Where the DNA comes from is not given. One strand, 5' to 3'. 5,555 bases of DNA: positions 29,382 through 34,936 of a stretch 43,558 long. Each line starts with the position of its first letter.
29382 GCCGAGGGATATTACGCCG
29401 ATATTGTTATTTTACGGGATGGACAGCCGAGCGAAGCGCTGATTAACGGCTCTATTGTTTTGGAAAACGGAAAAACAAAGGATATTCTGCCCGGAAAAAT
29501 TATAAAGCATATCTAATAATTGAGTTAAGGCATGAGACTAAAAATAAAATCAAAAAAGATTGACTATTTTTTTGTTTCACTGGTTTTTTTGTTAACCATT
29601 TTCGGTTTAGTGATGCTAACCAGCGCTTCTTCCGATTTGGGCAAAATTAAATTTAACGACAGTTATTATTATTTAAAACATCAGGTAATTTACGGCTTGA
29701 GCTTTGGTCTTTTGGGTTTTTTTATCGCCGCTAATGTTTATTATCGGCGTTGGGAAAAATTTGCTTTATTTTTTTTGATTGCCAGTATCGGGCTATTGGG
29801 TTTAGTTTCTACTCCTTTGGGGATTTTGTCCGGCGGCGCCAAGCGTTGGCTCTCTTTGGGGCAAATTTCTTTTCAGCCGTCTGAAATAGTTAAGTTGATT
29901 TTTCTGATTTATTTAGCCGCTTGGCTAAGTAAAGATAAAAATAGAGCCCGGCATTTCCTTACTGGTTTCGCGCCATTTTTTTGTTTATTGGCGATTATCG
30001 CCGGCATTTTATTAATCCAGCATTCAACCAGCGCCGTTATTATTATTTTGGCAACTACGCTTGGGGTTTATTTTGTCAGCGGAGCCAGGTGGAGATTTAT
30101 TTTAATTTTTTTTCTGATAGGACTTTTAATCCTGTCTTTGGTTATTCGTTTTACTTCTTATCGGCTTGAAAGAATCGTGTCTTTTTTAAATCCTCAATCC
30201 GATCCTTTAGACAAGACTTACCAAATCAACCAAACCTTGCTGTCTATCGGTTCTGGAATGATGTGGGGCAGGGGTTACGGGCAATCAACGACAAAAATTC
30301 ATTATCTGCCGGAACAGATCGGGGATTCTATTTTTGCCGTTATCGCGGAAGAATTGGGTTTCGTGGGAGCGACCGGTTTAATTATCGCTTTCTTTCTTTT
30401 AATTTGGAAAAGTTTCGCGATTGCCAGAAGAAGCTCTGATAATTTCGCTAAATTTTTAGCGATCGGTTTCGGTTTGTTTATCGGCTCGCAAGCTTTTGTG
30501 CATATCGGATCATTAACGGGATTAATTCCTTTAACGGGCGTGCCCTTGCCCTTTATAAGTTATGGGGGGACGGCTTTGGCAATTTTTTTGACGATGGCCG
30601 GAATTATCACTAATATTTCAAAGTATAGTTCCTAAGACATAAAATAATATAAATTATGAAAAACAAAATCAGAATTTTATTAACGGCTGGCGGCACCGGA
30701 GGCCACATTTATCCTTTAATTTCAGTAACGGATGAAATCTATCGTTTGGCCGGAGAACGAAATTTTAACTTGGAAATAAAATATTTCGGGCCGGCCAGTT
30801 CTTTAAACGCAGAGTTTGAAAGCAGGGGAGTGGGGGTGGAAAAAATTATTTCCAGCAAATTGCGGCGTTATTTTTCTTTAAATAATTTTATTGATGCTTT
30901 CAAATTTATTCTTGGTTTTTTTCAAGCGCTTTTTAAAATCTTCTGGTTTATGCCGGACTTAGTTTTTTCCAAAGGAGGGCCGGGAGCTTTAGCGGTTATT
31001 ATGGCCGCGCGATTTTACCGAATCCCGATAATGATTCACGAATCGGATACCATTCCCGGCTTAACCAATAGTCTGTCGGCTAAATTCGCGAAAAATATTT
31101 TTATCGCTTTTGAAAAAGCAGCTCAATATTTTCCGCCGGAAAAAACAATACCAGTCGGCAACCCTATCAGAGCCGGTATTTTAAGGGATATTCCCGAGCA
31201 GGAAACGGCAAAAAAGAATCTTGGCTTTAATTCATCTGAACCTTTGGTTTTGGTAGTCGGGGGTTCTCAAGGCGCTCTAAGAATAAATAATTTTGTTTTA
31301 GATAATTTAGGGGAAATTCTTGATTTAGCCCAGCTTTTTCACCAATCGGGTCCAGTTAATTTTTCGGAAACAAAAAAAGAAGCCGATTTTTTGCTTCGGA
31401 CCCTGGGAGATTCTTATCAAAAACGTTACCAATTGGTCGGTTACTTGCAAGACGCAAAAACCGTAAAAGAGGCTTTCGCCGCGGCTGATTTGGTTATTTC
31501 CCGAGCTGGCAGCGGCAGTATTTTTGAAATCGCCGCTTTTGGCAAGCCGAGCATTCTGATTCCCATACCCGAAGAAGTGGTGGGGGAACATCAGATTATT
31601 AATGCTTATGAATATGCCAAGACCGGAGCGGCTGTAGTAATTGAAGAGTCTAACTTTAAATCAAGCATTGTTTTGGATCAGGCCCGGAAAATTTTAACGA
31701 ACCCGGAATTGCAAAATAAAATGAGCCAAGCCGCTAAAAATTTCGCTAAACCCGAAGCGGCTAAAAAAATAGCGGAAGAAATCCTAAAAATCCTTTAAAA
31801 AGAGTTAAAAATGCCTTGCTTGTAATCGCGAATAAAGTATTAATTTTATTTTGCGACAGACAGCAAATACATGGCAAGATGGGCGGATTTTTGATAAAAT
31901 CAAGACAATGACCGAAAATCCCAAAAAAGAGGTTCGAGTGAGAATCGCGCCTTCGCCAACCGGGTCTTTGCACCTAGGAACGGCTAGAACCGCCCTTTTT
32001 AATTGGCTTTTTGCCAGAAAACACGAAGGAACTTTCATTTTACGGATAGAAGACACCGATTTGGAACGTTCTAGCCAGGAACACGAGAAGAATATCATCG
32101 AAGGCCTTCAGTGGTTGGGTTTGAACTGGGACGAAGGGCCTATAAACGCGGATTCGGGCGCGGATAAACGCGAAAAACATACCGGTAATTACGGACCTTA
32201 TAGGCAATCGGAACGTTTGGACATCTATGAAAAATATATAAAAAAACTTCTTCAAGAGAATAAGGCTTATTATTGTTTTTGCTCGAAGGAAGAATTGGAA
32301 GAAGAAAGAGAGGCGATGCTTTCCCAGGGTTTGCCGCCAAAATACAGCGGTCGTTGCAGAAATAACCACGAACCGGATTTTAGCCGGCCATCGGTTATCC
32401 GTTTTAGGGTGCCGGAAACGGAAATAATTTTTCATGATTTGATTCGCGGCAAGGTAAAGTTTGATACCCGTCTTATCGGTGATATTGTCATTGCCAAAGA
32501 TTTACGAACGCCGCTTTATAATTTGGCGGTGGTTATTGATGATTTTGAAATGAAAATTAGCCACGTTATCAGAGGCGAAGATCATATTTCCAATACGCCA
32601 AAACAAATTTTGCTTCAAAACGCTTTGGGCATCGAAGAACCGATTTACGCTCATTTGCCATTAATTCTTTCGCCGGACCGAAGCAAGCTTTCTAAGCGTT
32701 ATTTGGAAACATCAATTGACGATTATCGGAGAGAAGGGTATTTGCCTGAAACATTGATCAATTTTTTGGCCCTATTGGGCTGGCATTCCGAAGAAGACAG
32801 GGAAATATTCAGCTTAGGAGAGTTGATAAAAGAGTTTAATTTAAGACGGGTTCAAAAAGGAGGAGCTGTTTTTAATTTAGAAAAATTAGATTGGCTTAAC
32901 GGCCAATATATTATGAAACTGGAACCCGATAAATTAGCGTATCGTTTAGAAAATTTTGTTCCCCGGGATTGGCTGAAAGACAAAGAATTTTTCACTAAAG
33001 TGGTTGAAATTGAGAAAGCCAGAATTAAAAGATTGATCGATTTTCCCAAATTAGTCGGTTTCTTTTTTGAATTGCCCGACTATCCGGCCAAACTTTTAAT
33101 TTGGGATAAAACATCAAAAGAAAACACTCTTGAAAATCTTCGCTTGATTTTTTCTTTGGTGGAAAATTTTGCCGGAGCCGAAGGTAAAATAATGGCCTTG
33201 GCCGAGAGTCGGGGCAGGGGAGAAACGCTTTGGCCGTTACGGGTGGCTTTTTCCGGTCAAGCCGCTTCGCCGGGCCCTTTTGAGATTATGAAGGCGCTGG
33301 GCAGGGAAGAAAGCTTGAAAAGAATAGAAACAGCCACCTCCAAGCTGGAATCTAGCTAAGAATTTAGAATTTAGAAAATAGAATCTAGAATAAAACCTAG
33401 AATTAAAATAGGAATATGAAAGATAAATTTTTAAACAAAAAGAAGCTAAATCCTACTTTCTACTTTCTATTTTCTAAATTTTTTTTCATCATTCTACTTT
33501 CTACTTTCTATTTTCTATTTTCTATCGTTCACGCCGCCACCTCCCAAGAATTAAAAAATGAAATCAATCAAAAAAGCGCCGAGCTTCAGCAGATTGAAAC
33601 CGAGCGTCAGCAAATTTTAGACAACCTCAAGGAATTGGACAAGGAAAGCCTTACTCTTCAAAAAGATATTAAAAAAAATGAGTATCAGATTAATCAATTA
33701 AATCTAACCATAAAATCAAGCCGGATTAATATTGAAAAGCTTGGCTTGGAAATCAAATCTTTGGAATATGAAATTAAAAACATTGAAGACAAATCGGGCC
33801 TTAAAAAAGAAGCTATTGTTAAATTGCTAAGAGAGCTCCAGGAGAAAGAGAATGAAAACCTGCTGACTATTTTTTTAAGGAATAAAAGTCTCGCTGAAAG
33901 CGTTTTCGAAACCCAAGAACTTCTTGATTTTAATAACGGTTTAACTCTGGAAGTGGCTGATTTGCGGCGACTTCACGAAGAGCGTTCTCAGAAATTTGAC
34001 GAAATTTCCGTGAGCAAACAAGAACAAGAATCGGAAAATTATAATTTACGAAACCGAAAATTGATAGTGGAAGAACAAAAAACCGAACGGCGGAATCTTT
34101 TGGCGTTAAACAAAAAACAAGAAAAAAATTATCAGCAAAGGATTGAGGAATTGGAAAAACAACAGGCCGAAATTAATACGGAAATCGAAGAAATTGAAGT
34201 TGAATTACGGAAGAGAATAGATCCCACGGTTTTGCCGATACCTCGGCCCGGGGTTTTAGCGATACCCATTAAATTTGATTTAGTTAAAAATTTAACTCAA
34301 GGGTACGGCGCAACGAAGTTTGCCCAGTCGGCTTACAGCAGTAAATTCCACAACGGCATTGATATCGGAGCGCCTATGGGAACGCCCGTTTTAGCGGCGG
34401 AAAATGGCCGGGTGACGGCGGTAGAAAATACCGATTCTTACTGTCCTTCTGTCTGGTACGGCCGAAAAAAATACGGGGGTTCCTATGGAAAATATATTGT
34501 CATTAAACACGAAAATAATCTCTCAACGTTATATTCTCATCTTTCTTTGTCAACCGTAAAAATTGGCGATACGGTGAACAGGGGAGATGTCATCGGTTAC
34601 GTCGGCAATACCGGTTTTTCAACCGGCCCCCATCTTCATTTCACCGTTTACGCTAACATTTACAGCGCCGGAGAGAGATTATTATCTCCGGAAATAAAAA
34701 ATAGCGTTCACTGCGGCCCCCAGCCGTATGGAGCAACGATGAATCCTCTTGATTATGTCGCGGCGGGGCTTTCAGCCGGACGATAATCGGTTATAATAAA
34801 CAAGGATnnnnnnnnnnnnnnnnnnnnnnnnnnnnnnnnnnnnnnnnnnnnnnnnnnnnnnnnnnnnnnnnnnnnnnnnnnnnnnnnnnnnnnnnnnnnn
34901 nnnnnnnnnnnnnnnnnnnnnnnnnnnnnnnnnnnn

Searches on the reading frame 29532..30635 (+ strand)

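Call 55: search_protein_families(library=pfam, proteins=[window:29532-30635:+])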
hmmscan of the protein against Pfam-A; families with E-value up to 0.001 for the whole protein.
window:29532-30635:+ (367 aa): 1 family
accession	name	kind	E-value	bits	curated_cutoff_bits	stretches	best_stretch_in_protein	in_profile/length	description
PF01098.24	FTSW_RODA_SPOVE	-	3.5e-95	319.5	26.4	1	15-366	5-354/356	Cell cycle protein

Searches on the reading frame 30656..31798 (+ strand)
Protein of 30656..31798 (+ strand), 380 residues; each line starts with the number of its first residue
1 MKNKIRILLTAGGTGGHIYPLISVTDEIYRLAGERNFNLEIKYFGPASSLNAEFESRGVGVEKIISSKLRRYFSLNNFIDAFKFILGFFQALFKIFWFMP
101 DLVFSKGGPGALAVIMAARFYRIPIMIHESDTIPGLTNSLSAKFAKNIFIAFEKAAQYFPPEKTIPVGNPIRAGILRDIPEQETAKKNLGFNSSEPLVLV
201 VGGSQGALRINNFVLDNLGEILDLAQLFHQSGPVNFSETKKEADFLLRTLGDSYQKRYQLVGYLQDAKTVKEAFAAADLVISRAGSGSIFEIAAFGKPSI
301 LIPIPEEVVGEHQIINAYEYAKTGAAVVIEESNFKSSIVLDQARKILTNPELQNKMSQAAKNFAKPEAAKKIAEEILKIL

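Call 55: search_protein_families(library=pfam, proteins=[window:30656-31798:+])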
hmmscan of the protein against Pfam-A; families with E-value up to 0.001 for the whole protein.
window:30656-31798:+ (380 aa): 2 families
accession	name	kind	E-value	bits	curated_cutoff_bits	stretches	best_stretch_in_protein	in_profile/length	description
PF04101.22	Glyco_tran_28_C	-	2.7e-33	115.8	22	1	198-371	2-165/166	Glycosyltransferase family 28 C-terminal domain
PF03033.26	Glyco_transf_28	-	2.2e-26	93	26.2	1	7-150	1-139/139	Glycosyltransferase family 28 N-terminal domain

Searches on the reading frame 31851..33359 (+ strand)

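Call 55: search_protein_families(library=pfam, proteins=[window:31851-33359:+])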
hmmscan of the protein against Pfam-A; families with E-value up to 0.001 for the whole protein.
window:31851-33359:+ (502 aa): 2 families
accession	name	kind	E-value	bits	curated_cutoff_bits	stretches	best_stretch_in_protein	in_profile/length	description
PF00749.27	tRNA-synt_1c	-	4e-102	341.8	23.4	1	27-348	1-314/314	tRNA synthetases class I (E and Q), catalytic domain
PF19269.4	Anticodon_2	-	6.3e-23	82.2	23.6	1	365-495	5-140/141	Anticodon binding domain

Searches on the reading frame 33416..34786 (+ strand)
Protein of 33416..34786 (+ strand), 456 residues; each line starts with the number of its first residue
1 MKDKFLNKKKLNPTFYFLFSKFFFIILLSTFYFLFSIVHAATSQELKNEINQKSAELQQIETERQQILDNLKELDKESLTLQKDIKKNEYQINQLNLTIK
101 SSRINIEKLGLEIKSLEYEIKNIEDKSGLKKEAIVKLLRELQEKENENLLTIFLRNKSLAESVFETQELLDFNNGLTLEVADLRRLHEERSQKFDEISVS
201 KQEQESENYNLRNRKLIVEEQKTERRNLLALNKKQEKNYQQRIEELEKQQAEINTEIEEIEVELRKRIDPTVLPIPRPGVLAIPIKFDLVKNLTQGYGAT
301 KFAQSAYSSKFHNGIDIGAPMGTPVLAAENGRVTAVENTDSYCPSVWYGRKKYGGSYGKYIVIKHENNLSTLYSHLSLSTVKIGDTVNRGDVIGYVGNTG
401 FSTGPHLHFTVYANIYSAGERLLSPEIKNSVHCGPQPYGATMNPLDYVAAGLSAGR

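Call 55: search_protein_families(library=pfam, proteins=[window:33416-34786:+])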
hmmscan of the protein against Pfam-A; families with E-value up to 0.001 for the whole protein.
window:33416-34786:+ (456 aa): 1 family
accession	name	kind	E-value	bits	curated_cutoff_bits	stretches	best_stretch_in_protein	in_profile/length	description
PF01551.29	Peptidase_M23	-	3.1e-29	101.4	28.7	1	310-414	1-90/96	Peptidase family M23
